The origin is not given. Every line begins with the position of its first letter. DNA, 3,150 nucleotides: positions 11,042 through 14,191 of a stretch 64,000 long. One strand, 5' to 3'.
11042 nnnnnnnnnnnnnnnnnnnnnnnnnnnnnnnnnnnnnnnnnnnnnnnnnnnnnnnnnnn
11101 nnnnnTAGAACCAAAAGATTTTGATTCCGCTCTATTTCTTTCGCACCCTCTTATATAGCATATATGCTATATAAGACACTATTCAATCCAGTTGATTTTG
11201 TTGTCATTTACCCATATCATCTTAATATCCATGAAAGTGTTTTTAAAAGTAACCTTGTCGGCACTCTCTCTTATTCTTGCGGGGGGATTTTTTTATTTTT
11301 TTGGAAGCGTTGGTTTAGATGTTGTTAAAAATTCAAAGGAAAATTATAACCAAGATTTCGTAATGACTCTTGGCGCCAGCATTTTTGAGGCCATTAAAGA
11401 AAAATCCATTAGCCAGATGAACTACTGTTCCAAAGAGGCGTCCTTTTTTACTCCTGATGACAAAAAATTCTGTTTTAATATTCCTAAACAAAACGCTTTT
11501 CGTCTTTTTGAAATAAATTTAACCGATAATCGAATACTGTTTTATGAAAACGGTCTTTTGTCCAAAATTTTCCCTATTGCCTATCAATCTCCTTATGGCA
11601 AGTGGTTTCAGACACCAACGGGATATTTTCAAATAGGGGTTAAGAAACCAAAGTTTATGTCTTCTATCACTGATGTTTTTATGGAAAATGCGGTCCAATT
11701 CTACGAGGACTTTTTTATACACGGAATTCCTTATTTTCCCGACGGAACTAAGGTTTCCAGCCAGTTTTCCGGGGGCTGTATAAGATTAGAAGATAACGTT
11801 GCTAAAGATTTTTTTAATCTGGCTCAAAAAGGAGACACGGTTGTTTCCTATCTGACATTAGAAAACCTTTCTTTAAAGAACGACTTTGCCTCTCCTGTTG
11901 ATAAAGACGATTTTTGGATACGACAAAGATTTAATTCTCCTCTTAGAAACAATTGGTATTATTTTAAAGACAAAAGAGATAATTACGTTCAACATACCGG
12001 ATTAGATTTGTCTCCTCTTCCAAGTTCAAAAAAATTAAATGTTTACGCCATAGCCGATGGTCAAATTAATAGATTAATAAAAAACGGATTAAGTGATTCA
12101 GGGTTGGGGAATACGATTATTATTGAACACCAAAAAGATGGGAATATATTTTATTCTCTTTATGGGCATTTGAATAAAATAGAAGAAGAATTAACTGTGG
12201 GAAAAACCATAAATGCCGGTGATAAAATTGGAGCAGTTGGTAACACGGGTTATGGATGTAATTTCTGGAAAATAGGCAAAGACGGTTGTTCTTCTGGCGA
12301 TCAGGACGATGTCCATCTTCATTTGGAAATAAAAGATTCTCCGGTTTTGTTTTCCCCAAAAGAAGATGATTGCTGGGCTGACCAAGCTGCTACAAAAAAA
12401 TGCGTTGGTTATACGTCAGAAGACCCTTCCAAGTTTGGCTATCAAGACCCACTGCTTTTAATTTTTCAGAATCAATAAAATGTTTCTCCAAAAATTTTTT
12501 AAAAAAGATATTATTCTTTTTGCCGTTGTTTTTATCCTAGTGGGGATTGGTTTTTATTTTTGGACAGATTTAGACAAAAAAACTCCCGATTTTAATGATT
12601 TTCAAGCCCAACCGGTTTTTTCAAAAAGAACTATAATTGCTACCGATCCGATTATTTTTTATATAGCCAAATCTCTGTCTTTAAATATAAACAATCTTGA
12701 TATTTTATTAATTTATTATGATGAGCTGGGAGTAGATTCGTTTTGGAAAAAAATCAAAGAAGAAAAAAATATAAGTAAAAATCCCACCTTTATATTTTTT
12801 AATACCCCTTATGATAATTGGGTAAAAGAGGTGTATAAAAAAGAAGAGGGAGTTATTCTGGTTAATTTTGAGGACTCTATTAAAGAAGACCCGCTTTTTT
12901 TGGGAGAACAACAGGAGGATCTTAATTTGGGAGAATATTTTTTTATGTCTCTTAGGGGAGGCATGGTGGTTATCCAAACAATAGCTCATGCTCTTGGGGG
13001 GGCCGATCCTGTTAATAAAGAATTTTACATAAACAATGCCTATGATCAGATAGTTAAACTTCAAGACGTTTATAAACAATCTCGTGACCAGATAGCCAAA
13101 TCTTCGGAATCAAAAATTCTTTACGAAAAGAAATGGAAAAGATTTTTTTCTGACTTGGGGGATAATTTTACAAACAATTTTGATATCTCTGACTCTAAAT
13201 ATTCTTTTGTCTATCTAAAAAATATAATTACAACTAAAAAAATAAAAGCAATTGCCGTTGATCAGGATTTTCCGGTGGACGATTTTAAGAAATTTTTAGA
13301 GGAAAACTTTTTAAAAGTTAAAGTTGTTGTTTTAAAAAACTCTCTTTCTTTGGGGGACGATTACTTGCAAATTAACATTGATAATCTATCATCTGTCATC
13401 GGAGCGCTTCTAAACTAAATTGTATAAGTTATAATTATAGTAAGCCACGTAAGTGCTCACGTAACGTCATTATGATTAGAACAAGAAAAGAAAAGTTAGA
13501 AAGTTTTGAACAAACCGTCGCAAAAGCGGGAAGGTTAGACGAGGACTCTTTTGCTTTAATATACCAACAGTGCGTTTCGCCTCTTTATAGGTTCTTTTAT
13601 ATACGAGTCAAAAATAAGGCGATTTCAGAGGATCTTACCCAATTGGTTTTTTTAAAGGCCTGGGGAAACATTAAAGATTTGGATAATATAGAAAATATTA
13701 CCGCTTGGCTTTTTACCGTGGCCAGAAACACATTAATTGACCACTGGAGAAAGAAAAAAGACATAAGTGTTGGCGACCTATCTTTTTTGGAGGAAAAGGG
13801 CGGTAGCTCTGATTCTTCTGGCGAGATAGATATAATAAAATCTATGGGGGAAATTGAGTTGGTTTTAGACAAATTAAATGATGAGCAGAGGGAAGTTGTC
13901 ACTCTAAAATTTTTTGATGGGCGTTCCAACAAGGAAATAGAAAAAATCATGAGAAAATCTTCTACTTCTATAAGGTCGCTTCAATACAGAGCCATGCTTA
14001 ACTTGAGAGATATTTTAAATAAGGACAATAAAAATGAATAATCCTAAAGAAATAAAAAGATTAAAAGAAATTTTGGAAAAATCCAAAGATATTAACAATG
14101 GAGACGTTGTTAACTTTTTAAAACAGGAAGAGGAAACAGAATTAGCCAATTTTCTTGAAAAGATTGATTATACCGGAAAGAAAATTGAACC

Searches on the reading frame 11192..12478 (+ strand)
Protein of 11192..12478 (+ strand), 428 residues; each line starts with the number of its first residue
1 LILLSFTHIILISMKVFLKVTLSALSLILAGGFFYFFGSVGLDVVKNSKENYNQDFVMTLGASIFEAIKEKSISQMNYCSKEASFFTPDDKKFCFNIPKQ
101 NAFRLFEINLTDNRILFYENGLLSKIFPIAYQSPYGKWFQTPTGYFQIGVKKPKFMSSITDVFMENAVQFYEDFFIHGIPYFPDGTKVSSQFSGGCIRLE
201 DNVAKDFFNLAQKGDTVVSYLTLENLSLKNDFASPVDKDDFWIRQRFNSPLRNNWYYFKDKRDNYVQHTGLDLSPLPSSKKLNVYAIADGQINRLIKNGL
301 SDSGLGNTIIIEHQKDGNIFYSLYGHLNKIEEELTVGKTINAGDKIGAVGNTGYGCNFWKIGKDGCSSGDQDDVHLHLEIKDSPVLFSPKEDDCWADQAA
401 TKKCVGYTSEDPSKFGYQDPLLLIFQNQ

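Call 6: search_protein_families(library=pfam, proteins=[window:11192-12478:+], max_evalue=0.01)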
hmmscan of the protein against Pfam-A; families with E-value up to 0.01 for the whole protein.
window:11192-12478:+ (428 aa): 2 families
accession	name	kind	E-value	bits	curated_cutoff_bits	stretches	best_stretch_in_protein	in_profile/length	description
PF01551.29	Peptidase_M23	-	1.4e-15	57.7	28.7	1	267-381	2-88/96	Peptidase family M23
PF03734.19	YkuD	-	8.6e-12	46.3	23.4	1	106-218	4-145/146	L,D-transpeptidase catalytic domain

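Call 31: find_encoding_contigs(protein=window:11231-12478:+, flank=2500, max_places=10)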
Protein window:11231-12478:+ (415 aa): 4 contigs read that carry it; 2 places shown.
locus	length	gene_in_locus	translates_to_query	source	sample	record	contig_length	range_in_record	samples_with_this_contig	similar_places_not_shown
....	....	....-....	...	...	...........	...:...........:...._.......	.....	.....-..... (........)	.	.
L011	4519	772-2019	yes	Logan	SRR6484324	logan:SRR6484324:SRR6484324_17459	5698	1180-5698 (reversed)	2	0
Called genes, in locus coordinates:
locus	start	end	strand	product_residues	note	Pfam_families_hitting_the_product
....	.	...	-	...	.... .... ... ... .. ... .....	-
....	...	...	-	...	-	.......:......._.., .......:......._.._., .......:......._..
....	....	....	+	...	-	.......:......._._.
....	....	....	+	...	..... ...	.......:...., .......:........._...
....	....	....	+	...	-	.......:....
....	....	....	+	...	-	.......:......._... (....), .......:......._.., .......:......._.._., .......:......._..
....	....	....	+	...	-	-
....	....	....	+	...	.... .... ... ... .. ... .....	-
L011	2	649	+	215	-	?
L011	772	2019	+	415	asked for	PF03734:YkuD, PF01551:Peptidase_M23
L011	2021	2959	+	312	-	PF01297:ZnuA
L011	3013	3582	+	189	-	PF07638:Sigma70_ECF (weak), PF04542:Sigma70_r2, PF08281:Sigma70_r4_2, PF04545:Sigma70_r4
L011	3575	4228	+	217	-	-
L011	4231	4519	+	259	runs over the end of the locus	-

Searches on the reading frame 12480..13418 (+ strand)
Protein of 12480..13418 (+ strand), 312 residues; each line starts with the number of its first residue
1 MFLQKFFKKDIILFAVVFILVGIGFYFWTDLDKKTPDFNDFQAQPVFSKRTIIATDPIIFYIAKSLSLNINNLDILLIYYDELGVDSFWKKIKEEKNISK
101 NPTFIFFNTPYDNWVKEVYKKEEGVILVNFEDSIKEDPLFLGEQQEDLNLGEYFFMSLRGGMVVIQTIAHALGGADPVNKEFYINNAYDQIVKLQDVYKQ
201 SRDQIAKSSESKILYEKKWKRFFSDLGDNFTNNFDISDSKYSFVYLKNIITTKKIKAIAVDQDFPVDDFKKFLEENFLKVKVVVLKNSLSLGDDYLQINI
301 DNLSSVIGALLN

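Call 6: search_protein_families(library=pfam, proteins=[window:12480-13418:+], max_evalue=0.01)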
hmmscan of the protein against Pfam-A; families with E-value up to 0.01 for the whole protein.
window:12480-13418:+ (312 aa): 1 family
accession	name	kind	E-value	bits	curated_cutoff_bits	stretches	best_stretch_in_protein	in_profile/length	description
PF01297.22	ZnuA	-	5.4e-10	39.6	29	1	96-305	43-259/263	Zinc-uptake complex component A periplasmic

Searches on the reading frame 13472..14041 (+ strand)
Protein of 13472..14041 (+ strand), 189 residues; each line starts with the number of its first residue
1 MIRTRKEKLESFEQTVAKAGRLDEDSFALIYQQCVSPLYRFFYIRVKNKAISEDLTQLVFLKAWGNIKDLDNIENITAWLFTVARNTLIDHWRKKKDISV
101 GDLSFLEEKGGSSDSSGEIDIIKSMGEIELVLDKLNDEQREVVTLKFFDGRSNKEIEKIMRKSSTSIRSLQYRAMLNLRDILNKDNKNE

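Call 6: search_protein_families(library=pfam, proteins=[window:13472-14041:+], max_evalue=0.01)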
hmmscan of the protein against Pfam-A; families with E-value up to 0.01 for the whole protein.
window:13472-14041:+ (189 aa): 4 families
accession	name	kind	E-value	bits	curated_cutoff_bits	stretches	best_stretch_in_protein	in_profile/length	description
PF04542.20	Sigma70_r2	-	1.5e-14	54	24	1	31-96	2-69/71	Sigma-70 region 2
PF08281.18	Sigma70_r4_2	-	2.3e-10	40.4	25.7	1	127-177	3-53/54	Sigma-70, region 4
PF04545.22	Sigma70_r4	-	2.3e-08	33.9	24.1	1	131-179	1-49/50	Sigma-70, region 4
PF07638.17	Sigma70_ECF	-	6.3e-07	29.9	21.1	1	65-168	64-170/185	ECF sigma factor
